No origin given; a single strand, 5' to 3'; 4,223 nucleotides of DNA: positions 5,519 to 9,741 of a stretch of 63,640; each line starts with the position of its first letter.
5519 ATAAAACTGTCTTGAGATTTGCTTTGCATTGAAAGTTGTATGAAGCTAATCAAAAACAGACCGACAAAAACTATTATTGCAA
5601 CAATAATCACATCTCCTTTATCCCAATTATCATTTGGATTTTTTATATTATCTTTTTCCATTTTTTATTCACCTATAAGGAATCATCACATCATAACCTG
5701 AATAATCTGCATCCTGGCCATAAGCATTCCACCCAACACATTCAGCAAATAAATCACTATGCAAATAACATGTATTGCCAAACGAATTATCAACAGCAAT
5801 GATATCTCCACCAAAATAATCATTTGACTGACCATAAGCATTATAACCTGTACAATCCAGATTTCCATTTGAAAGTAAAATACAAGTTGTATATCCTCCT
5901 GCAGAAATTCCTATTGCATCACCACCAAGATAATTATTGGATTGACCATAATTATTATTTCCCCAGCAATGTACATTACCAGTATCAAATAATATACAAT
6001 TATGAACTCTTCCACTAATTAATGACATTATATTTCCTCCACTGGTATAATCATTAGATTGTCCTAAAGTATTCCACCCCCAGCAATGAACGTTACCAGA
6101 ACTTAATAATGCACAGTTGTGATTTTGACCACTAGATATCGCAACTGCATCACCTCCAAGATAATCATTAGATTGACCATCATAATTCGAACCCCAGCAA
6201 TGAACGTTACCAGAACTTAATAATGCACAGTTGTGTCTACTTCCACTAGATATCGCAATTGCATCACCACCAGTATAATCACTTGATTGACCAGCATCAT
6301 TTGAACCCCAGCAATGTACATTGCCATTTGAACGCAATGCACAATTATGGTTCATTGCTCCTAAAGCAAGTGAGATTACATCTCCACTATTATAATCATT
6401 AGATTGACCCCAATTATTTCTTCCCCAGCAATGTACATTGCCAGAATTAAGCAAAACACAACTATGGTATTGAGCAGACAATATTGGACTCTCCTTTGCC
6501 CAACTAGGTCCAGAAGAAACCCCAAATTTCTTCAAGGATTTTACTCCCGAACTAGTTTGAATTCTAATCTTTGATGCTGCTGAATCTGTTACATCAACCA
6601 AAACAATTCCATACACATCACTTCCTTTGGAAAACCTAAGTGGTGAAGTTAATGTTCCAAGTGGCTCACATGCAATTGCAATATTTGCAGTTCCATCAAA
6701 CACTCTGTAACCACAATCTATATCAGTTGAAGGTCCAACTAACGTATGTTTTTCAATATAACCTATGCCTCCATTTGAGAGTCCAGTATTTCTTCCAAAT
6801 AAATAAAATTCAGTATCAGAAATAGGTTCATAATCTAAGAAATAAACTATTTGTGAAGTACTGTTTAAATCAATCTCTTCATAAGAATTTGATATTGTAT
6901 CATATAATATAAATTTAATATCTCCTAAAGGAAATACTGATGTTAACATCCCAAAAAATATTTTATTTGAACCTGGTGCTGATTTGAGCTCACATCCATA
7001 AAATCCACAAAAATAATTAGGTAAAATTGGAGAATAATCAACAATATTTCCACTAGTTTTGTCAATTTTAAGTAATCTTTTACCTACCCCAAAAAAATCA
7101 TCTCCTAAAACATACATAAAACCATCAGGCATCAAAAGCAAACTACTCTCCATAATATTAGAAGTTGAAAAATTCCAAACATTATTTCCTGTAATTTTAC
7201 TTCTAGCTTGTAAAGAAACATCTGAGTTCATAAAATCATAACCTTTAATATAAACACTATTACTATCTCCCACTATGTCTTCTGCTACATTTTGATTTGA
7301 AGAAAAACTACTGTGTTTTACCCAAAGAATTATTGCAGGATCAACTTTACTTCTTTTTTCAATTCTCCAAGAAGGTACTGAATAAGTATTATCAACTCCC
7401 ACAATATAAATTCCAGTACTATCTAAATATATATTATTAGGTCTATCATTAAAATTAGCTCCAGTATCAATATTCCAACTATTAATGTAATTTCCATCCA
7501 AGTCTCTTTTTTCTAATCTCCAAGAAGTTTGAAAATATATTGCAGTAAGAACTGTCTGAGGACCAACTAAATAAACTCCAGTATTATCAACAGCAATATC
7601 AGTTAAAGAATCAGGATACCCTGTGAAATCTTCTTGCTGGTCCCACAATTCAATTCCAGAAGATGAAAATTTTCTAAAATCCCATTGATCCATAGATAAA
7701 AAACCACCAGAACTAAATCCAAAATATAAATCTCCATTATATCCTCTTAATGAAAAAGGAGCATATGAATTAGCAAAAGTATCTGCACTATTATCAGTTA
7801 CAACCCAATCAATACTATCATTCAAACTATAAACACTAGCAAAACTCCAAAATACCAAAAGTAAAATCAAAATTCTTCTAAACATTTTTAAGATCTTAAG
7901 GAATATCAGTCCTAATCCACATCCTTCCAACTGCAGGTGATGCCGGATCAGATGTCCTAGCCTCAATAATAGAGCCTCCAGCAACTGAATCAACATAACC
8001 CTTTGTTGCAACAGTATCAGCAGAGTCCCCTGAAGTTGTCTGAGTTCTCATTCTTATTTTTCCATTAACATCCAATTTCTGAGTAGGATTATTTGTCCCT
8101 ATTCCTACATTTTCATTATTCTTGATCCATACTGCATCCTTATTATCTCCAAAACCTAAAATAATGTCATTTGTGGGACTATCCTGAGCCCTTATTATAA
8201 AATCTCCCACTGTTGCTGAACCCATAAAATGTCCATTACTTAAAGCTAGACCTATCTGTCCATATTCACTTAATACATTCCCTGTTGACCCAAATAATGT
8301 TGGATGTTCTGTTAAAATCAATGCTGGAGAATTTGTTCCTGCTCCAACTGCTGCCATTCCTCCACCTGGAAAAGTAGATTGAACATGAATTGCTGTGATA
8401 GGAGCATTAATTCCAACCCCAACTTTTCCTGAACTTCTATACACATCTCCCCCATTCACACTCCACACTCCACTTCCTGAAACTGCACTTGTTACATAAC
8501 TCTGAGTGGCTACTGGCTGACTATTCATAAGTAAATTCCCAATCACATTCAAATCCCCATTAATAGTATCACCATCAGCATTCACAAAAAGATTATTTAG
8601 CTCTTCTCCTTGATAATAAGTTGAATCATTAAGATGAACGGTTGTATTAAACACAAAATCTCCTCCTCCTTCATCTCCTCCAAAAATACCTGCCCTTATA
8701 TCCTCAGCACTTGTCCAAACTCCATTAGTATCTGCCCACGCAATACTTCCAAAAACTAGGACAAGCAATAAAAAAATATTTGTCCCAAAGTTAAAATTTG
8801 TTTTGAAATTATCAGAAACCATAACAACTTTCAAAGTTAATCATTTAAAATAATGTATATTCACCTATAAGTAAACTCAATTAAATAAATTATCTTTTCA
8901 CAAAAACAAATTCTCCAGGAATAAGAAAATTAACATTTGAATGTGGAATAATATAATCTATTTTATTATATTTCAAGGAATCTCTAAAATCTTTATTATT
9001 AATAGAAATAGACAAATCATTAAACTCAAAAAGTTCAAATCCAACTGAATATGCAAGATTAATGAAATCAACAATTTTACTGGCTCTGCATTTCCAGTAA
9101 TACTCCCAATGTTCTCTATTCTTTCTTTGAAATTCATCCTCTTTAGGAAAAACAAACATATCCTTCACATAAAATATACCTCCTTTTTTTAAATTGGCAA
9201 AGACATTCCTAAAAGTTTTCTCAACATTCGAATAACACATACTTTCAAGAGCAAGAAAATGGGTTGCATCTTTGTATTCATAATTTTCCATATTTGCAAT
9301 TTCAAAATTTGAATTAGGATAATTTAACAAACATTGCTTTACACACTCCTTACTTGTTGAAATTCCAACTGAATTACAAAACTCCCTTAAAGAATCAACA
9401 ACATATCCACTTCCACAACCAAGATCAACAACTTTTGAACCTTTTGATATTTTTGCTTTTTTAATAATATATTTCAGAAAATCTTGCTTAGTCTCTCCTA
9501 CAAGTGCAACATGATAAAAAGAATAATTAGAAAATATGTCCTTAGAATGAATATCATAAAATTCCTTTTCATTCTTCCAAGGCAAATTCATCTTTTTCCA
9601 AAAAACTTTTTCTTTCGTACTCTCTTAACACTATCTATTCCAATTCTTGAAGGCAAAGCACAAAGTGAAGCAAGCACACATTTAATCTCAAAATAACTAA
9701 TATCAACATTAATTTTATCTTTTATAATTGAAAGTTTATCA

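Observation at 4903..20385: Cell-surface gene island built from eukaryote-like and phage-like extracellular modules: candidate host-attachment system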

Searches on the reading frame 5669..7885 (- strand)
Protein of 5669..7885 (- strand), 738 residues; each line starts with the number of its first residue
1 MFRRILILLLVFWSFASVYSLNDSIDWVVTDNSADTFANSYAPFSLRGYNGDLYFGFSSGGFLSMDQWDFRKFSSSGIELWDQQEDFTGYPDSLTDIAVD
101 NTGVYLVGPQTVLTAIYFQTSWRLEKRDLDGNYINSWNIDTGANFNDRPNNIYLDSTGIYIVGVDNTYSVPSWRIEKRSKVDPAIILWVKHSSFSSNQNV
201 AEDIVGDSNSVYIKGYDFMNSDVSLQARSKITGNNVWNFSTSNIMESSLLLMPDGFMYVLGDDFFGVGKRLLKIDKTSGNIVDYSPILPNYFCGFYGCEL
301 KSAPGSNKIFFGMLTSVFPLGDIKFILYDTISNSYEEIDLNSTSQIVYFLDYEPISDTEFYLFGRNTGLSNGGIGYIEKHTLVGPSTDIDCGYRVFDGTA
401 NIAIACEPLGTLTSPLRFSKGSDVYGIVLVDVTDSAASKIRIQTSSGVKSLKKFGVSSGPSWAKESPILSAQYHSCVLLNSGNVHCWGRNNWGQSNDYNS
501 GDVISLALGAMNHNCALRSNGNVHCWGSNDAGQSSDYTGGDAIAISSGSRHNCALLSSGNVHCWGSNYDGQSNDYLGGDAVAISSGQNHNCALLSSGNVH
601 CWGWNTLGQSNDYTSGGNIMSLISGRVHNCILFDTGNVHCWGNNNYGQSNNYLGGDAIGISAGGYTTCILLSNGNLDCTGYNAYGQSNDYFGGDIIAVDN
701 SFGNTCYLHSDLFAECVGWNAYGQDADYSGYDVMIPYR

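Call 5: search_protein_families(library=pfam, proteins=[window:5669-7885:-], max_evalue=0.1)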
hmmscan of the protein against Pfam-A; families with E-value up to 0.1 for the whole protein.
window:5669-7885:- (738 aa): 2 families
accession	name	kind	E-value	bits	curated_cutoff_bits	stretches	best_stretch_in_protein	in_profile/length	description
PF13540.12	RCC1_2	-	8.1e-49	162.7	22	6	543-571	2-30/30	Regulator of chromosome condensation (RCC1) repeat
PF25390.1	WD40_RLD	-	4.6e-22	79.3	150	2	501-686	31-277/363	RCC1-like domain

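Call 10: search_protein_families(library=ncbifam, proteins=[window:5669-7885:-], max_evalue=0.1)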
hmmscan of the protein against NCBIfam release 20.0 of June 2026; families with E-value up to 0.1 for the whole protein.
window:5669-7885:- (738 aa): 0 families

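Call 13: search_protein_families(library=phrogs, proteins=[window:5669-7885:-], max_evalue=0.01)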
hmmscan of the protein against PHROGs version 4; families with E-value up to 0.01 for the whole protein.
window:5669-7885:- (738 aa): 0 families

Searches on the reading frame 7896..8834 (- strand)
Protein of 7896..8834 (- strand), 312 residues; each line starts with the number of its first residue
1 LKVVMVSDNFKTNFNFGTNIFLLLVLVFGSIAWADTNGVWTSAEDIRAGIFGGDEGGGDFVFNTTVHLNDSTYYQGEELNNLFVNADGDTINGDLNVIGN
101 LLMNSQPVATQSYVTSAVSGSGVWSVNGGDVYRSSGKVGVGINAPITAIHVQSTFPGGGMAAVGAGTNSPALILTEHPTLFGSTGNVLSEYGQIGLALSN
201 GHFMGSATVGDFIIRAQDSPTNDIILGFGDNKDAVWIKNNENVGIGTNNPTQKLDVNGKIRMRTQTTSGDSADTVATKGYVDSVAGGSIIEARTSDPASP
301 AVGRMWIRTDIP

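Call 5: search_protein_families(library=pfam, proteins=[window:7896-8834:-], max_evalue=0.1)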
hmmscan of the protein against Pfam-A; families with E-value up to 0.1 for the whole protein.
window:7896-8834:- (312 aa): 0 families

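Call 10: search_protein_families(library=ncbifam, proteins=[window:7896-8834:-], max_evalue=0.1)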
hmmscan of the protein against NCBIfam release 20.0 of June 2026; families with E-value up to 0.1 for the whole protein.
window:7896-8834:- (312 aa): 0 families

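Call 13: search_protein_families(library=phrogs, proteins=[window:7896-8834:-], max_evalue=0.01)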
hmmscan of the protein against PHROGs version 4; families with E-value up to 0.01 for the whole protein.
window:7896-8834:- (312 aa): 3 families
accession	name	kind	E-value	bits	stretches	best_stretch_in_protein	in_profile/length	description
phrog_3269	-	tail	1.4e-05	24.9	1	232-284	18-68/689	tail protein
phrog_9942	-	tail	0.00012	21.3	1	236-294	720-783/1178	tail fiber protein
phrog_9563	-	unknown function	0.0015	19.5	1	239-267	14-42/85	-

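Call 14: search_solved_structures(query=window:7896-8834:-, max_evalue=1, show_alignments=2)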
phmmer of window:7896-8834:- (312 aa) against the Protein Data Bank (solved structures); distinct sequences matched with E-value up to 1: 6.
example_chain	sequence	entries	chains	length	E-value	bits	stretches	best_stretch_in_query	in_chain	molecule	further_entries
3s5c_B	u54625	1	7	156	0.0024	20.6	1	31-126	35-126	LinA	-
5kvb_A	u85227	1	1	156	0.0064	19.2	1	30-126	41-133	Gamma-hexachlorocyclohexane dehydrochlorinase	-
3a76_A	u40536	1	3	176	0.023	17.3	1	31-127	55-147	Gamma-hexachlorocyclohexane dehydrochlorinase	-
9cx4_A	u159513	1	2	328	0.57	12.8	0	54-105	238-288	Outer membrane protein assembly factor BamA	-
9cx5_A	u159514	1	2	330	0.58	12.8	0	54-105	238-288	Outer membrane protein assembly factor BamA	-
4lb8_A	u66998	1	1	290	0.74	12.4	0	57-156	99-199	Uncharacterized protein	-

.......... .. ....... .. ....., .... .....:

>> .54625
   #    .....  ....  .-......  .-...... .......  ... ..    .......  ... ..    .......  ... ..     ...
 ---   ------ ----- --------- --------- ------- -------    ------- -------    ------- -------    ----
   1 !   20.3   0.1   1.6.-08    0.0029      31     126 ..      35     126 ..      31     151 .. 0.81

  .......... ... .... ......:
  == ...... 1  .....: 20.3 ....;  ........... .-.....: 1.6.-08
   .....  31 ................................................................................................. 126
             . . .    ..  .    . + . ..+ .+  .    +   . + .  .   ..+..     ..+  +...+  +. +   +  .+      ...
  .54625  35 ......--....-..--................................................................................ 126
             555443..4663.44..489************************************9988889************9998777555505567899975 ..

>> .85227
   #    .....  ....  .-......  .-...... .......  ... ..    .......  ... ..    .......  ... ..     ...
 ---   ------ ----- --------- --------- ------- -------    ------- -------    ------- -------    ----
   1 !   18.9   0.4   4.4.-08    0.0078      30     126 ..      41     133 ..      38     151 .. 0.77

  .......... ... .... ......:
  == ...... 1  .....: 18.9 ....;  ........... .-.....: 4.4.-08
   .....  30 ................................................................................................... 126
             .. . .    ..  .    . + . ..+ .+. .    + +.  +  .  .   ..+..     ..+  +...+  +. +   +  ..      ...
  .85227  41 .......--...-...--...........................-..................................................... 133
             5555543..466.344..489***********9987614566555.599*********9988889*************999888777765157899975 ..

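Call 24: find_homologous_proteins(query=window:7896-8834:-, max_evalue=0.001)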
Query window:7896-8834:- (312 aa): 31 proteins with E <= 0.001 among 2426 candidates.
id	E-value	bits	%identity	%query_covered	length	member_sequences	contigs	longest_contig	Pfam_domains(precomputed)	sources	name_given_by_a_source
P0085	6.6e-198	674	100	99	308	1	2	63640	-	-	-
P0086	1.1e-47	181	57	47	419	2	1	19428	PF21882.3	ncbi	-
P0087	3.5e-28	117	32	85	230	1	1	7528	-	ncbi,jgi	-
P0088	1.9e-17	82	46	42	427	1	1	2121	-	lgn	-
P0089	1.0e-16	79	39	19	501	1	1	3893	-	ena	-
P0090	7.4e-16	77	29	55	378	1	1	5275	-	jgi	jgi:hypothetical protein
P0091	6.7e-15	73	77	17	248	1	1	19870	-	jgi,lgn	-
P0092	7.0e-15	73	37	52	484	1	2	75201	-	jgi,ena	-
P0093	7.9e-15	73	51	29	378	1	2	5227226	PF01391.24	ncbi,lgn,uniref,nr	ncbi:collagen-like protein [Anaerobacillus isosaccharinicus]|uniref:Collagen-like protein n=1 Tax=An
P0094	1.3e-14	73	69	15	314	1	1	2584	PF21722.5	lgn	-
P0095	2.1e-12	65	45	34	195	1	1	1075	-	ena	-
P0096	6.5e-12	64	43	26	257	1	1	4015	-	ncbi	-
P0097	1.5e-11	62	80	14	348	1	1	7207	-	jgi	-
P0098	3.2e-11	61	61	14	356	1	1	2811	-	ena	-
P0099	5.5e-11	61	46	32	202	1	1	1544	-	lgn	-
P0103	5.0e-8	51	51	27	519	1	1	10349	PF18338.8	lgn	-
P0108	6.8e-6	44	32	41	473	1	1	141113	PF09458.17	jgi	jgi:hypothetical protein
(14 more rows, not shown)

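Call 62: search_protein_families(library=pfam, proteins=[P0086, P0094, P0103, P0108, P0093, P0087, P0092], max_evalue=0.01)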
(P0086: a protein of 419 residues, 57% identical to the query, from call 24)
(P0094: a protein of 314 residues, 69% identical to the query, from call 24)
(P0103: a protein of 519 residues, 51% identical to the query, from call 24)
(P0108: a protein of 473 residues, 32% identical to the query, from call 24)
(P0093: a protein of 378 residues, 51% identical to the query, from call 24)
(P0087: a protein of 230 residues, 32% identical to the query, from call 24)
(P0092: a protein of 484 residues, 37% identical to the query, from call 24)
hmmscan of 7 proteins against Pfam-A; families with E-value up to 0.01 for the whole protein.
P0086 (419 aa): 1 family
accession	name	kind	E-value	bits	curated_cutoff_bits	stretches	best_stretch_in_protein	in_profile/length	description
PF21882.2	Gp53-like_C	-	2.5e-10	41.2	24.9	1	345-419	2-84/84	Putative tail fiber protein gp53-like, C-terminal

P0094 (314 aa): 1 family
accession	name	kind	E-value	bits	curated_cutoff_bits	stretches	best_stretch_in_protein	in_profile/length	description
PF21722.4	Gly_rich_2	-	3.1e-12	47.4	24.3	1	154-306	3-146/226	Glycine-rich domain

P0103 (519 aa): 1 family
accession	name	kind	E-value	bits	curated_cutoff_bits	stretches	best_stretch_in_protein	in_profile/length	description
PF18338.7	BppL_N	-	4.2e-07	29.8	25.8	1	271-291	3-23/25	Lower baseplate protein N-terminal domain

P0108 (473 aa): 2 families
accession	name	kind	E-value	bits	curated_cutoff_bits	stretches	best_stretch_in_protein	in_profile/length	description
PF09458.16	H_lectin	-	1.1e-05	25.9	24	1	407-448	3-48/67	H-type lectin domain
PF21882.2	Gp53-like_C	-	0.00073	20.5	24.9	1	394-472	8-82/84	Putative tail fiber protein gp53-like, C-terminal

P0093 (378 aa): 1 family
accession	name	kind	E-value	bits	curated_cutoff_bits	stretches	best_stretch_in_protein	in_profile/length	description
PF01391.23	Collagen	-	9.5e-14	51.4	27.2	2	39-94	3-58/60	Collagen triple helix repeat (20 copies)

P0087 (230 aa): 0 families

P0092 (484 aa): 0 families

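Call 94: find_related_loci(query=A4, collection=viral_contigs, flank=5000)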
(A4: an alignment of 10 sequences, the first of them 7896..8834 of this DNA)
Query A4 (312 aa) in viral_contigs; peptide patterns used: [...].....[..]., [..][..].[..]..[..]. (x = any residue, [..] = any of these).
192 stretches matched a pattern; 18 encode a relative of the query (tblastn E <= 1e-3); 18 distinct loci.
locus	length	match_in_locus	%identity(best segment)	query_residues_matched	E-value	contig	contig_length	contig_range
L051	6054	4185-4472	48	203-308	2e-10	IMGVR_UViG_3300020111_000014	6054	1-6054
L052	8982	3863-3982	53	233-272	3e-7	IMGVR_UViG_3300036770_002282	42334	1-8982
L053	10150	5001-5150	48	236-287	2e-6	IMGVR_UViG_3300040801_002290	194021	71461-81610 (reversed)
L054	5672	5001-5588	27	122-282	3e-6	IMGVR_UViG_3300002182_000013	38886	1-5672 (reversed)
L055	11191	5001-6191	27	122-282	3e-6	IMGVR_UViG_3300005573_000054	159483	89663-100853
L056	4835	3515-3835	32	163-271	1e-5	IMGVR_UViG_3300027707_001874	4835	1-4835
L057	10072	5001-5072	79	239-262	1e-5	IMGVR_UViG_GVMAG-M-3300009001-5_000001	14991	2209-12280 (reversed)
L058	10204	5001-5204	37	214-279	1e-5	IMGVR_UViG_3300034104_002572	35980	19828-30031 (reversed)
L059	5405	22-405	49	209-267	2e-5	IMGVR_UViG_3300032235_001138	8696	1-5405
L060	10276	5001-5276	32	203-299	2e-5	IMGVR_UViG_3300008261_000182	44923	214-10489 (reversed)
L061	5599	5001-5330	28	134-261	4e-5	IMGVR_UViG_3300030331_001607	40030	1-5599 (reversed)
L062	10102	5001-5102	50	228-261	6e-5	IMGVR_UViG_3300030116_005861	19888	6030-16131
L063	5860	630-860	32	214-293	4e-5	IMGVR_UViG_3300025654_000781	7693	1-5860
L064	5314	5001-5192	33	230-293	6e-5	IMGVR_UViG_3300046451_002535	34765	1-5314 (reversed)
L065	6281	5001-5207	36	230-299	8e-5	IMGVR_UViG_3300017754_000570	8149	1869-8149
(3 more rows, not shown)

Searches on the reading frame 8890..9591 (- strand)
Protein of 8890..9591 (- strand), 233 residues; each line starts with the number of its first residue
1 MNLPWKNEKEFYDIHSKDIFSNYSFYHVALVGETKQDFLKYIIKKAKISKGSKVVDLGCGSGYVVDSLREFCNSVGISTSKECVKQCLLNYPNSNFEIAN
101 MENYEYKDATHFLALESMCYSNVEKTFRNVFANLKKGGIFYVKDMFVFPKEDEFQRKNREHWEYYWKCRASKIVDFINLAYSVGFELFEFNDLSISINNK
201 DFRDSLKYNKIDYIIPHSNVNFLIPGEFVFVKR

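Call 5: search_protein_families(library=pfam, proteins=[window:8890-9591:-], max_evalue=0.1)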
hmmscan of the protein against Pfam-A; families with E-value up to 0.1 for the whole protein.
window:8890-9591:- (233 aa): 14 families
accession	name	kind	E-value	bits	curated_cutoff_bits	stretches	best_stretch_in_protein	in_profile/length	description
PF13847.12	Methyltransf_31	-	1.7e-09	37.9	27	1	48-165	1-129/145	Methyltransferase domain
PF13489.12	Methyltransf_23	-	2.5e-09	37.5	27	1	46-164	18-134/164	Methyltransferase domain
PF08241.18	Methyltransf_11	-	2.9e-08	34.7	21.2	1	55-142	1-95/95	Methyltransferase domain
PF13649.12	Methyltransf_25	-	1.5e-07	32.4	27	1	54-138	1-97/97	Methyltransferase domain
PF07021.18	MetW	-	9.8e-07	29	21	1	46-88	9-53/193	Methionine biosynthesis protein MetW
PF02353.26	CMAS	-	1.3e-06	28.4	27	1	33-159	45-181/273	Mycolic acid cyclopropane synthetase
PF08123.19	DOT1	-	0.00018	21.6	23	1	21-79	13-74/205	Histone methylation protein DOT1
PF05148.21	Methyltransf_8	-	0.0032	17.8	27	1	25-145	46-159/219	Hypothetical methyltransferase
PF01728.25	FtsJ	-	0.0033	17.8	24.1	0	39-79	9-53/181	FtsJ-like methyltransferase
PF08242.18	Methyltransf_12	-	0.0035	18.5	30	1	55-140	1-98/98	Methyltransferase domain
PF00398.26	RrnaAD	-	0.012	15.2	24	1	36-75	16-55/263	Ribosomal RNA adenine dimethylase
PF01135.25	PCMT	-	0.013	15.7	20.3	1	46-88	69-115/210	Protein-L-isoaspartate(D-aspartate) O-methyltransferase (PCMT)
PF05175.20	MTS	-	0.018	15.1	23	1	50-77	31-58/170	Methyltransferase small domain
PF13679.12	Methyltransf_32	-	0.024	15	27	1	39-91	13-73/143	Methyltransferase domain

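Call 10: search_protein_families(library=ncbifam, proteins=[window:8890-9591:-], max_evalue=0.1)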
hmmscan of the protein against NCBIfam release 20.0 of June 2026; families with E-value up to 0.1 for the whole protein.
window:8890-9591:- (233 aa): 27 families (the best 25 are shown)
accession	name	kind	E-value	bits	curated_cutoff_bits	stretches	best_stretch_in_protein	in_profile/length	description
NF045667.1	MTase_DVU1556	equivalog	9e-11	41.6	155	1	42-194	14-169/213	DVU_1556 family methyltransferase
NF041537.1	ArsM_AhpD_UU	exception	4.6e-06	25.6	510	1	47-187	73-224/345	arsenite methyltransferase/AhpD domain selenoprotein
TIGR02072.1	BioC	equivalog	6.2e-06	26.2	184.95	1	43-142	27-132/244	malonyl-ACP O-methyltransferase BioC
NF002463.0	PRK01683.1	equivalog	1.5e-05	24.7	297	1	45-142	26-128/258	trans-aconitate 2-methyltransferase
TIGR02081.1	metW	equivalog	1.7e-05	24.4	189.5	1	46-88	9-53/194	methionine biosynthesis protein MetW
NF047649.1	MTase_UXPK_star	exception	1.8e-05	23.9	460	1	47-186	74-224/283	methyltransferase/UXPK-star double selenoprotein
NF008686.0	PRK11705.1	equivalog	3.1e-05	23.2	400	1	31-143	148-266/383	cyclopropane fatty acyl phospholipid synthase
NF041536.1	ArsM_DUF2284_UU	exception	8.5e-05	21.1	575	1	47-189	73-226/459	arsenite methyltransferase/DUF2284 domain selenoprotein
NF008300.0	PRK11088.1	equivalog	0.00011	21.8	303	1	37-111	72-152/272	23S rRNA (guanine(745)-N(1))-methyltransferase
NF008823.0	PRK11873.1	subfamily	0.00022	20.8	263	1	46-191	73-229/272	arsenite methyltransferase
TIGR01983.1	UbiG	equivalog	0.0004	19.8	102.95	1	44-108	43-105/228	bifunctional 2-polyprenyl-6-hydroxyphenol methylase/3-demethylubiquinol 3-O-methyltransferase UbiG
NF043040.1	corrin_prot_MT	hypoth_equivalog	0.00087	18.8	180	1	40-145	32-150/216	corrinoid protein-associated methyltransferase CpaM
NF040703.1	cyclopro_CfaB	exception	0.0012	17.7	650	1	32-138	141-259/393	C17 cyclopropane fatty acid synthase CfaB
TIGR00755.1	ksgA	equivalog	0.0031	16.9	171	0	36-75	15-54/256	16S rRNA (adenine(1518)-N(6)/adenine(1519)-N(6))-dimethyltransferase RsmA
TIGR02469.1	CbiT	equivalog_domain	0.0033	17.7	78.3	1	34-90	3-62/124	precorrin-6Y C5,15-methyltransferase (decarboxylating) subunit CbiT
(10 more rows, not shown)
